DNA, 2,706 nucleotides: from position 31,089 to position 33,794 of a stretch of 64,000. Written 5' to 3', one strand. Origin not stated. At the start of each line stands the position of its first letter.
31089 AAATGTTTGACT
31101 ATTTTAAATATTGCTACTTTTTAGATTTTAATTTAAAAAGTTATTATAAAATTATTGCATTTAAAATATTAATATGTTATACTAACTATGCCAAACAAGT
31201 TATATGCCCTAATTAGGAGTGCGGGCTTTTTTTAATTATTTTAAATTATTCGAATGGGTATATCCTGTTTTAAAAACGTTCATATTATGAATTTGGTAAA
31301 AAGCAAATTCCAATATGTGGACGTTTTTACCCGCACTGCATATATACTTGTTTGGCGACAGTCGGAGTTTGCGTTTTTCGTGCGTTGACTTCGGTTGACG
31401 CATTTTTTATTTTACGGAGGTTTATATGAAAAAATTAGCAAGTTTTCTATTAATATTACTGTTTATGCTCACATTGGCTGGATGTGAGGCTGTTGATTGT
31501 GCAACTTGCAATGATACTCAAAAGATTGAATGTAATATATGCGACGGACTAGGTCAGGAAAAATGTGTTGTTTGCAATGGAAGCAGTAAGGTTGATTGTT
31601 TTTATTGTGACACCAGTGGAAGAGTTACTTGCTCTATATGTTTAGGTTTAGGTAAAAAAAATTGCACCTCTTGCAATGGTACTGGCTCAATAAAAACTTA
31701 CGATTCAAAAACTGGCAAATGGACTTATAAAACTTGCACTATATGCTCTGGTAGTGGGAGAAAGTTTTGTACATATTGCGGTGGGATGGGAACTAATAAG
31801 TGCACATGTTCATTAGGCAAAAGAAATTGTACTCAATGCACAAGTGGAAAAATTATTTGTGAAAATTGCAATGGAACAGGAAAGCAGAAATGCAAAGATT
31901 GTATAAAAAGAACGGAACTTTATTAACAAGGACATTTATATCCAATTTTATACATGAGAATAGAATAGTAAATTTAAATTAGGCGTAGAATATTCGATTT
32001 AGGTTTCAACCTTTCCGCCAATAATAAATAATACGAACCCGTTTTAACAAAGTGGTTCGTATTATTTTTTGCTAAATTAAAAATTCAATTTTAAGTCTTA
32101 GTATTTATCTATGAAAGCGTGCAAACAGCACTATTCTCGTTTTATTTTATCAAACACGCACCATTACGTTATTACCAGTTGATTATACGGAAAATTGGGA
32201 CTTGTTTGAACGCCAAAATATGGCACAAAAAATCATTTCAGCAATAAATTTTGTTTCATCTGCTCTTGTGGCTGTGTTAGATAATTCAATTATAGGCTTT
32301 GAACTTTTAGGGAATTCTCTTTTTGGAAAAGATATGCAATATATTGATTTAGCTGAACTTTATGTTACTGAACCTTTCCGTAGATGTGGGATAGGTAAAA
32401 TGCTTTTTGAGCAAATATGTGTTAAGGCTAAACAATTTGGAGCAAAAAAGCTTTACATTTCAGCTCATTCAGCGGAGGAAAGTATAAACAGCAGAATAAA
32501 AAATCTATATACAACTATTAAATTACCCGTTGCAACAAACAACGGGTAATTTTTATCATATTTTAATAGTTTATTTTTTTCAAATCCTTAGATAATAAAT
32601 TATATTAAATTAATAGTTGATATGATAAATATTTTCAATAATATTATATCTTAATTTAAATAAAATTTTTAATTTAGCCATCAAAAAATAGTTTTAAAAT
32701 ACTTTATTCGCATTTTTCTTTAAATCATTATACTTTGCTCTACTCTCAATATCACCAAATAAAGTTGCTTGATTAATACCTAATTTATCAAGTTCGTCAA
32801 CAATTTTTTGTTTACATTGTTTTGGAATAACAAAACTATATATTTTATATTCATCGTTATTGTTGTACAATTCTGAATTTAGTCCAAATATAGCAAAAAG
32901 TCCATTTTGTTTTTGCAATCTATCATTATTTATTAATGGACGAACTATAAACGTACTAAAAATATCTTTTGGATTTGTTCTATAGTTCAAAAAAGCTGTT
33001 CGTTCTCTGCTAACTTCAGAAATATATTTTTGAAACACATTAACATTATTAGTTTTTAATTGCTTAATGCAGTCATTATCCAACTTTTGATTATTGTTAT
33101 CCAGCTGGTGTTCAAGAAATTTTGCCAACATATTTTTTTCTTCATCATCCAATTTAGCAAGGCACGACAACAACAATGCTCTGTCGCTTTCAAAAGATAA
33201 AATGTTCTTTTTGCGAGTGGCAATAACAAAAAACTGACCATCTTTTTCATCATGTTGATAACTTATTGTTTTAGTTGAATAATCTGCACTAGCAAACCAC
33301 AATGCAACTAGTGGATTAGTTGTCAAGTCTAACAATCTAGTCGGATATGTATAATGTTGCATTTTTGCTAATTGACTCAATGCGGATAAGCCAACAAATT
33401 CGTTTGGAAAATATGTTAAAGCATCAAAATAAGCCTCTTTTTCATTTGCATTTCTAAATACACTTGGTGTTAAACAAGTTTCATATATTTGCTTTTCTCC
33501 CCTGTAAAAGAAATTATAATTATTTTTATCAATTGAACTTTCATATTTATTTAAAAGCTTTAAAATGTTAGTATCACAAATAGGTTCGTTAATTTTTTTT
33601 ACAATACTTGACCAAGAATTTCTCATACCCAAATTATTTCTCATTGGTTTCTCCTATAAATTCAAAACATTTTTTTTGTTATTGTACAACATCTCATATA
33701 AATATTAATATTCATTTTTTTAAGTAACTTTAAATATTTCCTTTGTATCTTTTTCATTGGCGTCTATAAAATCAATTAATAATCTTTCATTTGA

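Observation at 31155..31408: Promoter, then a 167-nt element bounded by inverted repeats, then a terminator, upstream of a CxxC-rich lipoprotein: unclassified riboswitch/sRNA or a cwpV-like DNA switch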

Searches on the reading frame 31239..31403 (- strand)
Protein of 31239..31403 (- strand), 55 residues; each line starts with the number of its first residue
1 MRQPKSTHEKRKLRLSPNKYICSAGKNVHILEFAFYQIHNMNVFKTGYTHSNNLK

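Call 25: find_homologous_proteins(query=window:31239-31403:-, max_evalue=10)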
Query window:31239-31403:- (55 aa): 3 proteins with E <= 10 among 3 candidates.
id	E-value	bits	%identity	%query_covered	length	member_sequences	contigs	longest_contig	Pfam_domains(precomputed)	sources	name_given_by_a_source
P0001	1.6e-30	120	100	100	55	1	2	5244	-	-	-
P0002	2.2e-7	48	71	64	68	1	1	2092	-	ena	-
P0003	2.3e-3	36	57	75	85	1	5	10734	-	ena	-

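Call 27: find_encoding_contigs(protein=P0002, flank=3000, max_places=10)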
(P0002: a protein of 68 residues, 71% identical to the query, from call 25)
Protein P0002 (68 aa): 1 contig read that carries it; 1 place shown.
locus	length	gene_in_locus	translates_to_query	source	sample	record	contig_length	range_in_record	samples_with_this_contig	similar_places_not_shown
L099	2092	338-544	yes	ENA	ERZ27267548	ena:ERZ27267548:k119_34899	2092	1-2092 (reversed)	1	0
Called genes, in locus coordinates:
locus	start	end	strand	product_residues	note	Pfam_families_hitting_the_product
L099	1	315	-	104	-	PF01272:GreA_GreB (weak)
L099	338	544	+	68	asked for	-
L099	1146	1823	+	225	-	PF00657:Lipase_GDSL, PF04311:DUF459 (weak), PF13472:Lipase_GDSL_2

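Call 28: find_encoding_contigs(protein=P0003, flank=3000, max_places=10)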
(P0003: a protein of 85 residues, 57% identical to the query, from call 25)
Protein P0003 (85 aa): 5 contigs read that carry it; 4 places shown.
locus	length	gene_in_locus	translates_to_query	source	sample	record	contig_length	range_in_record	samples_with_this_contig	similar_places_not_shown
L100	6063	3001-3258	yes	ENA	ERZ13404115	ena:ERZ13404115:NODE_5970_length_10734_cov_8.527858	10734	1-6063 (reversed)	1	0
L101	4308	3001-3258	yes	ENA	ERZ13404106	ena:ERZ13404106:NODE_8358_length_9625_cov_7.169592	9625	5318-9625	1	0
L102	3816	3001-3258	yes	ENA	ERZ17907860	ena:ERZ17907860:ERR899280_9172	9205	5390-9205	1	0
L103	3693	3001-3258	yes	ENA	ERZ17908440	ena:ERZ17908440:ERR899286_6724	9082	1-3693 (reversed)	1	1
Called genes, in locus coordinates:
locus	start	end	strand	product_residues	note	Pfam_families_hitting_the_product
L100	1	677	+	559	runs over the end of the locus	PF02690:Na_Pi_cotrans, PF01895:PhoU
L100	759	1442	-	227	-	PF09365:DUF2461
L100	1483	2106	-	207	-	PF00440:TetR_N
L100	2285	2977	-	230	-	PF13306:LRR_5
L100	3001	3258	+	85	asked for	-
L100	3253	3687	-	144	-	-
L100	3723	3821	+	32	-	-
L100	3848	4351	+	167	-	-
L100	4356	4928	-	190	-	PF18978:DUF5714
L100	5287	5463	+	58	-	-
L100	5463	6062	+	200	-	?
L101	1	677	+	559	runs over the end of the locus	PF02690:Na_Pi_cotrans, PF01895:PhoU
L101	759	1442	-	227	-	PF09365:DUF2461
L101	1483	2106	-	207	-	PF00440:TetR_N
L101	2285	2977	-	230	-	PF13306:LRR_5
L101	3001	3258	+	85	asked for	-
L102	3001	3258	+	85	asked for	-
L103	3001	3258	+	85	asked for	-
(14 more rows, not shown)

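Call 47: search_protein_families(library=pfam, proteins=[L099:4-315:-, L100:2288-2977:-], max_evalue=0.01)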
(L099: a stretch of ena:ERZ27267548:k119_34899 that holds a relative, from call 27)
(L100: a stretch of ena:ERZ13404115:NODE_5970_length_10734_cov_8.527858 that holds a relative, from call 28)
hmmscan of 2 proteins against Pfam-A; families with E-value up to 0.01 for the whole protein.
L099:4-315:- (104 aa): 1 family
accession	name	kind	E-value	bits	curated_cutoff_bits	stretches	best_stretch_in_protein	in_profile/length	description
PF01272.25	GreA_GreB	-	3.3e-08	33.8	26.9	1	60-93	32-65/77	Transcription elongation factor, GreA/GreB, C-term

L100:2288-2977:- (230 aa): 2 families
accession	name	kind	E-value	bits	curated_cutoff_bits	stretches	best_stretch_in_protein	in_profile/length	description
PF13306.12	LRR_5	-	8.2e-17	61.7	27.7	1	127-208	22-103/127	BspA type Leucine rich repeat region (6 copies)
PF13855.12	LRR_8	-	0.0078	16.4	27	0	127-164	13-51/61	Leucine rich repeat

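Call 68: search_protein_families(library=ncbifam, proteins=[L099:4-315:-], max_evalue=1)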
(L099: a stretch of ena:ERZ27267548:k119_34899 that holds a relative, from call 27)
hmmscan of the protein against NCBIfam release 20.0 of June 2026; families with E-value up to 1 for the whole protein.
L099:4-315:- (104 aa): 10 families
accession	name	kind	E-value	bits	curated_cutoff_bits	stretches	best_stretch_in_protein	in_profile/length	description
TIGR01462.1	greA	subfamily_domain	1.2e-05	25.5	139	1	60-102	107-149/151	transcription elongation factor GreA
NF001263.0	PRK00226.1-4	equivalog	0.00022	21.1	145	1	59-87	113-141/160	transcription elongation factor GreA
NF001261.0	PRK00226.1-2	equivalog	0.00075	19.4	167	1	60-87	111-138/157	transcription elongation factor GreA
NF004973.0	PRK06342.1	equivalog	0.0081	15.9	159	1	60-88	120-148/160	transcription elongation factor GreA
NF011309.0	PRK14720.1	equivalog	0.031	12.4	714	1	61-103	858-900/906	transcription elongation factor GreA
NF002506.1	PRK01885.1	equivalog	0.067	12.9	188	1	61-88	110-137/156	transcription elongation factor GreB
NF001260.0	PRK00226.1-1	equivalog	0.075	12.7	234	1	60-86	113-139/160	transcription elongation factor GreA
NF001264.0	PRK00226.1-5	equivalog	0.082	12.7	180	1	60-86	112-138/158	transcription elongation factor GreA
NF001262.0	PRK00226.1-3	equivalog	0.089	12.5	161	1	67-92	122-147/165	transcription elongation factor GreA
NF004396.0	PRK05753.1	equivalog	0.22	11.3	109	1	60-91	81-112/137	nucleoside diphosphate kinase regulator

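Call 77: search_protein_families(library=padloc, proteins=[L099:4-315:-, L100:2288-2977:-], max_evalue=0.01)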
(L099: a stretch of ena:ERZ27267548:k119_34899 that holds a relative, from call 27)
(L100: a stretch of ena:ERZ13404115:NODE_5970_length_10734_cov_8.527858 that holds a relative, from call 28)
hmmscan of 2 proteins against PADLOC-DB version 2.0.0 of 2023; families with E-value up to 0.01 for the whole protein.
L099:4-315:- (104 aa): 0 families

L100:2288-2977:- (230 aa): 0 families

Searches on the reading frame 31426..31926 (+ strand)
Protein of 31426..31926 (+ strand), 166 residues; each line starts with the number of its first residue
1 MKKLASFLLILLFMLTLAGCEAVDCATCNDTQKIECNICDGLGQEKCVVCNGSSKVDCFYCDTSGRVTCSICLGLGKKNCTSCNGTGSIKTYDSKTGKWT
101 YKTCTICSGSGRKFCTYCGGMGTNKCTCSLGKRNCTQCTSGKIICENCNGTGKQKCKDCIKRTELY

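Call 9: find_homologous_proteins(query=window:31426-31923:+)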
Query window:31426-31923:+: 11 candidates shared short words with the query, none scored E <= 0.001.
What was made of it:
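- Tried and rejected: None were found (call 9), so I could not collect orthologous upstream regions that way.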

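Call 14: find_encoding_contigs(protein=window:31426-31926:+, flank=3000, max_places=10)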
Protein window:31426-31926:+ (166 aa): 17 contigs read that carry it; 7 places shown.
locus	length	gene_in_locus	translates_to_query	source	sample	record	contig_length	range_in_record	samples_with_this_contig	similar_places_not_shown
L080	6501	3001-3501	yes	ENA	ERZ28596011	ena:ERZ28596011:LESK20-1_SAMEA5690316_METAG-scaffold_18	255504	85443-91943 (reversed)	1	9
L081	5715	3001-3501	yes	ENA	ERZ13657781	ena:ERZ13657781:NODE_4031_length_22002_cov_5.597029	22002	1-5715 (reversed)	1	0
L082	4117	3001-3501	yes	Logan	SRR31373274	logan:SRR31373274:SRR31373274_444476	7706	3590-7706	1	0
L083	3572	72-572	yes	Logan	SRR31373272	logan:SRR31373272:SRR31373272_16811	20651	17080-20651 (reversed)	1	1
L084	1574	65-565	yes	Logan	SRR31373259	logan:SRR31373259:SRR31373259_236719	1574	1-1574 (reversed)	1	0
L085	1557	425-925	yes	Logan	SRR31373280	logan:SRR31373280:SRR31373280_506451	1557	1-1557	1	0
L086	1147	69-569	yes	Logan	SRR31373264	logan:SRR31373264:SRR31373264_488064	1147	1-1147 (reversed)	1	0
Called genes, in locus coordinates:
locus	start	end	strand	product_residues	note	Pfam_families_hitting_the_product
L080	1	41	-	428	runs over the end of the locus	PF05697:Trigger_N, PF00254:FKBP_C, PF05698:Trigger_C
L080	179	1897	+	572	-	PF05833:NFACT_N, PF05670:NFACT-R_1 (weak)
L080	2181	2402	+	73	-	-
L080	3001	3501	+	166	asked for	-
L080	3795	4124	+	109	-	PF00583:Acetyltransf_1, PF13508:Acetyltransf_7 (weak)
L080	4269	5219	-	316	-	PF08867:FRG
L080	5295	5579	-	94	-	-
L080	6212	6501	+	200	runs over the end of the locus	PF03412:Peptidase_C39, PF13529:Peptidase_C39_2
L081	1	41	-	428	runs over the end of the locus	PF05697:Trigger_N, PF00254:FKBP_C, PF05698:Trigger_C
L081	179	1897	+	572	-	PF05833:NFACT_N, PF05670:NFACT-R_1 (weak)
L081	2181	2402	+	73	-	-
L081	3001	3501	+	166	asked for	-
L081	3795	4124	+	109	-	PF00583:Acetyltransf_1, PF13508:Acetyltransf_7 (weak)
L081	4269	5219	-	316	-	PF08867:FRG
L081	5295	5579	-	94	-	-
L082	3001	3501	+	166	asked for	-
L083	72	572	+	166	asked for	-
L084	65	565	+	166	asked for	-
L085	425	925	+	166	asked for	-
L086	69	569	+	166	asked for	-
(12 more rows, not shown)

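Call 47: search_protein_families(library=pfam, proteins=[window:31426-31923:+], max_evalue=0.01)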
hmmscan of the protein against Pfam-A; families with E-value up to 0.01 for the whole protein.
window:31426-31923:+ (166 aa): 0 families
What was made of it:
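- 31416..31926 (+): RBS GGAGG (31416-31420) and the regulated ORF (31426-31926): a 166-aa lipoprotein with DnaJ-like CxxCxGxG repeats. No Pfam family matches (call 47).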

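Call 68: search_protein_families(library=ncbifam, proteins=[window:31426-31923:+], max_evalue=1)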
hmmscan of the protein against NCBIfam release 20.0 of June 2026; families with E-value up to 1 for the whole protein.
window:31426-31923:+ (166 aa): 1 family
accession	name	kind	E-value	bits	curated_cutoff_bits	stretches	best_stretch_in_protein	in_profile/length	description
NF047847.2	SS_mature_LptM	equivalog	0.2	11.8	27.7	1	1-20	1-20/31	LPS translocon maturation chaperone LptM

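Call 69: search_protein_families(library=pfam, proteins=[window:31426-31923:+], max_evalue=5)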
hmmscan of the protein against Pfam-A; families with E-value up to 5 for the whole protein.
window:31426-31923:+ (166 aa): 3 families
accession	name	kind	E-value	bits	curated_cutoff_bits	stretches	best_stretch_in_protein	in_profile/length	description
PF25436.1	BSD2_CRD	-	0.14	12.8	27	2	67-99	3-34/69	BSD2 cysteine rich domain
PF25112.1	zf-AtTam37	-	0.25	12.5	27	2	73-95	14-94/111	AtTam37 zinc finger region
PF08139.17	LPAM_1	-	4.1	8.5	20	0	7-20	4-17/18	Prokaryotic membrane lipoprotein lipid attachment site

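Call 77: search_protein_families(library=padloc, proteins=[window:31426-31923:+], max_evalue=0.01)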
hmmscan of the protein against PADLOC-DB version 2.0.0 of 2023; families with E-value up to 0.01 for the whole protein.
window:31426-31923:+ (166 aa): 0 families

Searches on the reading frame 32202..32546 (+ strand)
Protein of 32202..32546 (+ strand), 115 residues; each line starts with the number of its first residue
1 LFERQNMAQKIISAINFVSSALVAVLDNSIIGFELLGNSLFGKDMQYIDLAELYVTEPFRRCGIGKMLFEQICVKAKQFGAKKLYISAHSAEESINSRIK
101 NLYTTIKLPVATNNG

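Call 47: search_protein_families(library=pfam, proteins=[window:32202-32546:+], max_evalue=0.01)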
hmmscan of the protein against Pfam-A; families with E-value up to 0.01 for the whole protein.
window:32202-32546:+ (115 aa): 3 families
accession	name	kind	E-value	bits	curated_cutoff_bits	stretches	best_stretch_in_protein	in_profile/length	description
PF00583.31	Acetyltransf_1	-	1.8e-07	31.9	20.7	1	20-88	34-100/116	Acetyltransferase (GNAT) family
PF13508.13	Acetyltransf_7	-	1.2e-06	29.2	27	1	21-86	5-67/84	Acetyltransferase (GNAT) domain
PF13673.13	Acetyltransf_10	-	0.00013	22.4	23.6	1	22-92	34-96/128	Acetyltransferase (GNAT) domain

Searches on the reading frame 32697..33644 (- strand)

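Call 47: search_protein_families(library=pfam, proteins=[window:32697-33644:-], max_evalue=0.01)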
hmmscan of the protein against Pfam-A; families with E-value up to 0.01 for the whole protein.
window:32697-33644:- (316 aa): 1 family
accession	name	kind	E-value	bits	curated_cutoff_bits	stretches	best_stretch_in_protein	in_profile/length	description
PF08867.16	FRG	-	5.7e-15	56.4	25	1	44-124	2-91/94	FRG domain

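Call 77: search_protein_families(library=padloc, proteins=[window:32697-33644:-], max_evalue=0.01)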
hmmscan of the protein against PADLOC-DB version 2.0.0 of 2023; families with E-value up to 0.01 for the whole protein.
window:32697-33644:- (316 aa): 13 families
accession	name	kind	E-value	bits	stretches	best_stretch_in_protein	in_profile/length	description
PDLC04936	PDC-S15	-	1.2e-64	216.5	1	25-307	25-293/300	-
PDLC04933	PDC-S15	-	1.2e-60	203.5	1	26-305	11-275/286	-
PDLC04927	PDC-S15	-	4e-37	126.1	1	28-311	28-303/422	-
PDLC04938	PDC-S15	-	1.6e-34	117.6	2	26-151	43-172/276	-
PDLC04930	PDC-S15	-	6e-33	112.4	2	39-168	21-160/380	-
PDLC04939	PDC-S15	-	2.4e-28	97.2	2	41-262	28-243/487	-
PDLC04937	PDC-S15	-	1.1e-18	65.8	2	197-309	132-247/254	-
PDLC04926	PDC-S15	-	2.4e-16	57.7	1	74-299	72-283/300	-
PDLC04929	PDC-S15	-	4.4e-15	54.3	1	90-306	93-297/308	-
PDLC04931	PDC-S15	-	1.2e-09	36.3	1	232-310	185-274/282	-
PDLC04932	PDC-S15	-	5e-08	30.7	1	87-304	107-313/324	-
PDLC04934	PDC-S15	-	5.7e-05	20.3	1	95-125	124-154/416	-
PDLC04940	PDC-S15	-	9.5e-05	20.1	1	94-129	128-163/280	-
